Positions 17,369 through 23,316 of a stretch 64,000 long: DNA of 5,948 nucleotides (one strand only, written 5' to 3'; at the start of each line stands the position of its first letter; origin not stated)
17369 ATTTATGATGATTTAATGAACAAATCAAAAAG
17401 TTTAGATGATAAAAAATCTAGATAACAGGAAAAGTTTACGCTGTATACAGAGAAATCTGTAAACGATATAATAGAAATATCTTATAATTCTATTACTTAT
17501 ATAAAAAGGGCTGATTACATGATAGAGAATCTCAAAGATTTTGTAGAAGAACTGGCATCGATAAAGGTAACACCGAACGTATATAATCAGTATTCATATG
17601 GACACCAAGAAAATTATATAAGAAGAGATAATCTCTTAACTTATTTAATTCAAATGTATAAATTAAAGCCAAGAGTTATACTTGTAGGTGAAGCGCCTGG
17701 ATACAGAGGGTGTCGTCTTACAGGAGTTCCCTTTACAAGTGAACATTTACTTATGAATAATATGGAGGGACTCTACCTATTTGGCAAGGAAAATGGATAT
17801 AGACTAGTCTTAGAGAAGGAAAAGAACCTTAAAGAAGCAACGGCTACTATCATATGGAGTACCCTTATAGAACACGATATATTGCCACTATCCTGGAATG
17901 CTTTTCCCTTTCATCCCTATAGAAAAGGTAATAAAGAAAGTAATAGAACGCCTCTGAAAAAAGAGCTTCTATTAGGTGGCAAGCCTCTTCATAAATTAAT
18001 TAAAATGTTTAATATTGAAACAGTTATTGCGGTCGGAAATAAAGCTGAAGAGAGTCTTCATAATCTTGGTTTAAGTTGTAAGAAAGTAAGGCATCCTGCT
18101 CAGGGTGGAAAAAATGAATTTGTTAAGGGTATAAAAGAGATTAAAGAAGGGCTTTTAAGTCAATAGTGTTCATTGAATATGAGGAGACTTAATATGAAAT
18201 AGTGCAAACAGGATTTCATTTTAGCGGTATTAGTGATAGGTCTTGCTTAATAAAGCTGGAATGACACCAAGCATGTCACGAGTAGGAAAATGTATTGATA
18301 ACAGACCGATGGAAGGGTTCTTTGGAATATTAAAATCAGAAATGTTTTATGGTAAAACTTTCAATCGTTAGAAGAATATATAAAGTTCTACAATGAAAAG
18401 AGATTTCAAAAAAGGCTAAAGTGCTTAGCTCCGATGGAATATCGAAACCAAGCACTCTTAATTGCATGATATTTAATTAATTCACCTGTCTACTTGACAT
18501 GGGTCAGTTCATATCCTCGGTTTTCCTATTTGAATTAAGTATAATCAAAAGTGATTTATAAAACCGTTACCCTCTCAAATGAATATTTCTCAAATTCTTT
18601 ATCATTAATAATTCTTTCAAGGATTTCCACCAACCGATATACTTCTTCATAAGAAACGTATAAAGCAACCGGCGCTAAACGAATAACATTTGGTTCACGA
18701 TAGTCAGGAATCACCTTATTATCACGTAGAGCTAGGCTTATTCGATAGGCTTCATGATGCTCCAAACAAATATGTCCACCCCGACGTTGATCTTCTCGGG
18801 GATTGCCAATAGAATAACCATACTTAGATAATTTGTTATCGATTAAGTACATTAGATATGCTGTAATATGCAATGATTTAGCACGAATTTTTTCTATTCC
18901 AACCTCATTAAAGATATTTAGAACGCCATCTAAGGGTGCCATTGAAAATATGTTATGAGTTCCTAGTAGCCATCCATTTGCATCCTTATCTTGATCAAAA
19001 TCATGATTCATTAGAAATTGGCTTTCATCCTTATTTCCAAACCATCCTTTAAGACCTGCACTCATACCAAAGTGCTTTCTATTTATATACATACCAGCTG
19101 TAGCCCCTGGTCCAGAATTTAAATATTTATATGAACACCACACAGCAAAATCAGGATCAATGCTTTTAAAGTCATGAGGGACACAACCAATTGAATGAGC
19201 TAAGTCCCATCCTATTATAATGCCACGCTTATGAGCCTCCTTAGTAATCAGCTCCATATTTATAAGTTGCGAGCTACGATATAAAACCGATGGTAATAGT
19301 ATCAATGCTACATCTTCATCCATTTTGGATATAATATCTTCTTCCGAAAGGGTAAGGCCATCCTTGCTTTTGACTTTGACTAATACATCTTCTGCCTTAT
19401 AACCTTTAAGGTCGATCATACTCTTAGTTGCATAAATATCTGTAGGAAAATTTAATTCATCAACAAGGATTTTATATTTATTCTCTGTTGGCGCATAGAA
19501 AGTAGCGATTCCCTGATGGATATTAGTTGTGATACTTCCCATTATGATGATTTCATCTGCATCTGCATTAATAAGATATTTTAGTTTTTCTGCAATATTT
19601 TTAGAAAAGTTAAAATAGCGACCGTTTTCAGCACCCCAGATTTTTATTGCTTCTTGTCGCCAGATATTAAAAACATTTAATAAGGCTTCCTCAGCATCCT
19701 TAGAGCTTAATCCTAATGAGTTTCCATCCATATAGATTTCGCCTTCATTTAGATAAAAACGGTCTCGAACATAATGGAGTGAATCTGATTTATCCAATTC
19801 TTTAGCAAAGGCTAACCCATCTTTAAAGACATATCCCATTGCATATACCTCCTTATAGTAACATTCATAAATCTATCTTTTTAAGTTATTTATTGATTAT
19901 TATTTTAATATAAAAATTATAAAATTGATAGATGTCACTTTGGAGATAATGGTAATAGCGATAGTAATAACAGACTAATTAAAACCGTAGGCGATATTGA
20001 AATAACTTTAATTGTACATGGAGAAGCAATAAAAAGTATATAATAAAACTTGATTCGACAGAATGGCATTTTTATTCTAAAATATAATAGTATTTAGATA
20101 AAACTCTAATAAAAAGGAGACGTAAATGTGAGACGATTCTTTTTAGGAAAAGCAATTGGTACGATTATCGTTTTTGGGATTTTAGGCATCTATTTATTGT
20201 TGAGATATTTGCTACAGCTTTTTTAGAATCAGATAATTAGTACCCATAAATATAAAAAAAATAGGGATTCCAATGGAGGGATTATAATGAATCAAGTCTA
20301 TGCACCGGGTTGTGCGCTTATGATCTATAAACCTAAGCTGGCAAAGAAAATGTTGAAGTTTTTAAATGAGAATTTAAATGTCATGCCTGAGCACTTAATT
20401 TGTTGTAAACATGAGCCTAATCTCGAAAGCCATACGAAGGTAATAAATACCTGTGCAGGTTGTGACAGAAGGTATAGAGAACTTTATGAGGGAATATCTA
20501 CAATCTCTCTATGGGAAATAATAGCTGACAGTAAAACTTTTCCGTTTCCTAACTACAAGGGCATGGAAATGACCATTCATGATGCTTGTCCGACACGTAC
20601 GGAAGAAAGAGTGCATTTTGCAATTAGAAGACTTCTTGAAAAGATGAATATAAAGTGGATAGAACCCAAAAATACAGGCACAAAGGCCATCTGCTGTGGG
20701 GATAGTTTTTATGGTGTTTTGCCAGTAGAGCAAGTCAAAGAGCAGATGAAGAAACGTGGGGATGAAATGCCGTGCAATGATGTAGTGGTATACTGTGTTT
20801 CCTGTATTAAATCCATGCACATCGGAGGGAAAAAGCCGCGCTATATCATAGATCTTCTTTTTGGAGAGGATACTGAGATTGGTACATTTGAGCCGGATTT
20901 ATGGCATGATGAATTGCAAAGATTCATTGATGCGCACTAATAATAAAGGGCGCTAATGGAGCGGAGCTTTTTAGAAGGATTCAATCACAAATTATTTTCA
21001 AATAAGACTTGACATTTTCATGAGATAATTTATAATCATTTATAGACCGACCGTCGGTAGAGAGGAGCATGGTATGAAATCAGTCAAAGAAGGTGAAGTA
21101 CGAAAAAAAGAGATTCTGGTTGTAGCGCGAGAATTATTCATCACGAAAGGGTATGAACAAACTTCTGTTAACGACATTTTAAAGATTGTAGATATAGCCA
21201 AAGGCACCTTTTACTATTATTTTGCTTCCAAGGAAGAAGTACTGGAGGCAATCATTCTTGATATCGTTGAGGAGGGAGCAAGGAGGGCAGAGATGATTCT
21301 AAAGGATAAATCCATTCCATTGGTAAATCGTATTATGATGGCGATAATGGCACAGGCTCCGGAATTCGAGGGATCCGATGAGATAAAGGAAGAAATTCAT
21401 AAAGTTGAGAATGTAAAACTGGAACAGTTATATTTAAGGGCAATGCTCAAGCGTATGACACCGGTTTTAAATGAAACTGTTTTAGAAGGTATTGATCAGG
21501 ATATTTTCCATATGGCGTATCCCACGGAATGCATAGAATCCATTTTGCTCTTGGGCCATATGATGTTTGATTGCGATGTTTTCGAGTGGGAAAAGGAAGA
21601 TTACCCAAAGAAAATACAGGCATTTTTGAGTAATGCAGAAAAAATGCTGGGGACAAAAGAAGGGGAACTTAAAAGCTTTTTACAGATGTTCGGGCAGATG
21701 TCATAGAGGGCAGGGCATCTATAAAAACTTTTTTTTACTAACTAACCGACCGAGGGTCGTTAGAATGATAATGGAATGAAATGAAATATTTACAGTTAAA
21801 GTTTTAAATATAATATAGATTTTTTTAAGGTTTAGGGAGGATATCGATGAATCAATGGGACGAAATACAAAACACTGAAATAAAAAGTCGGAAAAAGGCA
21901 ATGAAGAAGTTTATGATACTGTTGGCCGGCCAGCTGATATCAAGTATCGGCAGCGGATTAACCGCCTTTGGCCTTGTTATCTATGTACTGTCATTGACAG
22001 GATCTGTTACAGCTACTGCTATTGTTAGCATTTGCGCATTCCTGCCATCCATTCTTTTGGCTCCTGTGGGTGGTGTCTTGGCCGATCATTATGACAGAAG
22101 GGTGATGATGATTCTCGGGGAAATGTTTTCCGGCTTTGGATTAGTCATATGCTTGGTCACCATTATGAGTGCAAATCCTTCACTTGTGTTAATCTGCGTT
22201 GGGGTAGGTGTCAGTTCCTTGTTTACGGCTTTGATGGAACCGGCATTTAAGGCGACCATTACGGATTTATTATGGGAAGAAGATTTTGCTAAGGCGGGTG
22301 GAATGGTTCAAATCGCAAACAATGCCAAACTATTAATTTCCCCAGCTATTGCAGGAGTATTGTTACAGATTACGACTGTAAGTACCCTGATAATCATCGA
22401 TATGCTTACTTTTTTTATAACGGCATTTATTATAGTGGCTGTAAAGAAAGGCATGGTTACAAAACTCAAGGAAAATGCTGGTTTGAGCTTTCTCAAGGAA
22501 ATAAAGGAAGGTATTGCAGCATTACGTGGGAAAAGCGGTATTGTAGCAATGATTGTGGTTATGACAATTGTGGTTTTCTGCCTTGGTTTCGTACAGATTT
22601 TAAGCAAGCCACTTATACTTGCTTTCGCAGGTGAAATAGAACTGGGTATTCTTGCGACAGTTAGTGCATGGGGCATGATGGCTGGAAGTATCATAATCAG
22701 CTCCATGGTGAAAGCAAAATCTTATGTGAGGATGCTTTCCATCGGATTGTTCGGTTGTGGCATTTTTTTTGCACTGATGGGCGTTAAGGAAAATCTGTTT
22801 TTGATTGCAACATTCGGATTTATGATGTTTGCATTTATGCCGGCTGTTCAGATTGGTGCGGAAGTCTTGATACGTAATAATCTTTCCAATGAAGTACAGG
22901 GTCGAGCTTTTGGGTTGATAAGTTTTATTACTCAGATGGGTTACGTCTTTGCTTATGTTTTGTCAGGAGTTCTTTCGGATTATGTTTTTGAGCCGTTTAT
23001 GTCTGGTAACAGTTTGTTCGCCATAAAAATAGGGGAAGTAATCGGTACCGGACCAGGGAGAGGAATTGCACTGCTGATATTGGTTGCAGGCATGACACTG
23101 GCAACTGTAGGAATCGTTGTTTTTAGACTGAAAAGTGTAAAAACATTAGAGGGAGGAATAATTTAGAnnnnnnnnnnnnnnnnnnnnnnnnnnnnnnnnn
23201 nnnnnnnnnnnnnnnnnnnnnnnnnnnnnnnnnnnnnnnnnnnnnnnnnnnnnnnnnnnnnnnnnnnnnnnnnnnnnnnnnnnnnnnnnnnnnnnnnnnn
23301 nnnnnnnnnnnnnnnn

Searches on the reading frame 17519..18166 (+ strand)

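Call 98: search_protein_families(library=pfam, proteins=[window:17519-18166:+], max_evalue=0.00001)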
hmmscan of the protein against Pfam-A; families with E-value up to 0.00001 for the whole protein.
window:17519-18166:+ (215 aa): 1 family
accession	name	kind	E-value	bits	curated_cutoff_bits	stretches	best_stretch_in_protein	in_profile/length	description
PF03167.25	UDG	-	2.4e-08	34.6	24.3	1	47-190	4-115/141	Uracil DNA glycosylase superfamily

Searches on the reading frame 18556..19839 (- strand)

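Call 98: search_protein_families(library=pfam, proteins=[window:18556-19839:-], max_evalue=0.00001)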
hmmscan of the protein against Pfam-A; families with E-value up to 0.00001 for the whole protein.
window:18556-19839:- (427 aa): 2 families
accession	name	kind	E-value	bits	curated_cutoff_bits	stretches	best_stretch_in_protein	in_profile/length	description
PF22580.2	KYNU_C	-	1.7e-31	108.5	27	1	318-407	1-90/90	Kynureninase C-terminal domain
PF00266.25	Aminotran_5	-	9.4e-16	58.2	21.5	1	80-368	46-325/371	Aminotransferase class-V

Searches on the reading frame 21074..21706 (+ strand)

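Call 98: search_protein_families(library=pfam, proteins=[window:21074-21706:+], max_evalue=0.00001)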
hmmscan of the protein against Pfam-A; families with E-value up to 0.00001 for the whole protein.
window:21074-21706:+ (210 aa): 2 families
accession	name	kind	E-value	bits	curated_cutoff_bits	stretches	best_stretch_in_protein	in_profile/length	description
PF00440.29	TetR_N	-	5.2e-16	58.6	24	1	14-60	1-47/47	Bacterial regulatory proteins, tetR family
PF21303.2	TetR_C_39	-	4.3e-14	53.3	27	1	104-184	9-89/92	Tetracyclin repressor-like, C-terminal domain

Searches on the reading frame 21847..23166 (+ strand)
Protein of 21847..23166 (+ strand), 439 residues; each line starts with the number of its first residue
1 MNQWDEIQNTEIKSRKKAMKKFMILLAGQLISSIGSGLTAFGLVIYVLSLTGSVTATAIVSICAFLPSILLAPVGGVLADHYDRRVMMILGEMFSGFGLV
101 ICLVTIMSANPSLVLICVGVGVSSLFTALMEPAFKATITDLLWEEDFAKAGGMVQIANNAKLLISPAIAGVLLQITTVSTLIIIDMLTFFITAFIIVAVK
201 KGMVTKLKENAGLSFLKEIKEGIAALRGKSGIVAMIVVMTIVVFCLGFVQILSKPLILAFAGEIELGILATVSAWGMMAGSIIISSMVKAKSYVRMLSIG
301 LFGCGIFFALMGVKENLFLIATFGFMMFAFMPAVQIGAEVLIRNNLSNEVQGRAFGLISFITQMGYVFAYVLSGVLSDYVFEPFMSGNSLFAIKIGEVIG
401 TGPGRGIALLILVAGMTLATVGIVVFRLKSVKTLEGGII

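Call 98: search_protein_families(library=pfam, proteins=[window:21847-23166:+], max_evalue=0.00001)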
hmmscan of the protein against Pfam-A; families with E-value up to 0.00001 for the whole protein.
window:21847-23166:+ (439 aa): 2 families
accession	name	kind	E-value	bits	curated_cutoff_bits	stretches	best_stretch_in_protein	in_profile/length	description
PF07690.21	MFS_1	-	7e-24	84.8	33.4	2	25-248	1-215/347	Major Facilitator Superfamily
PF05977.19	MFS_3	-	1.2e-16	60.7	27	1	20-324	10-314/524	Transmembrane secretion effector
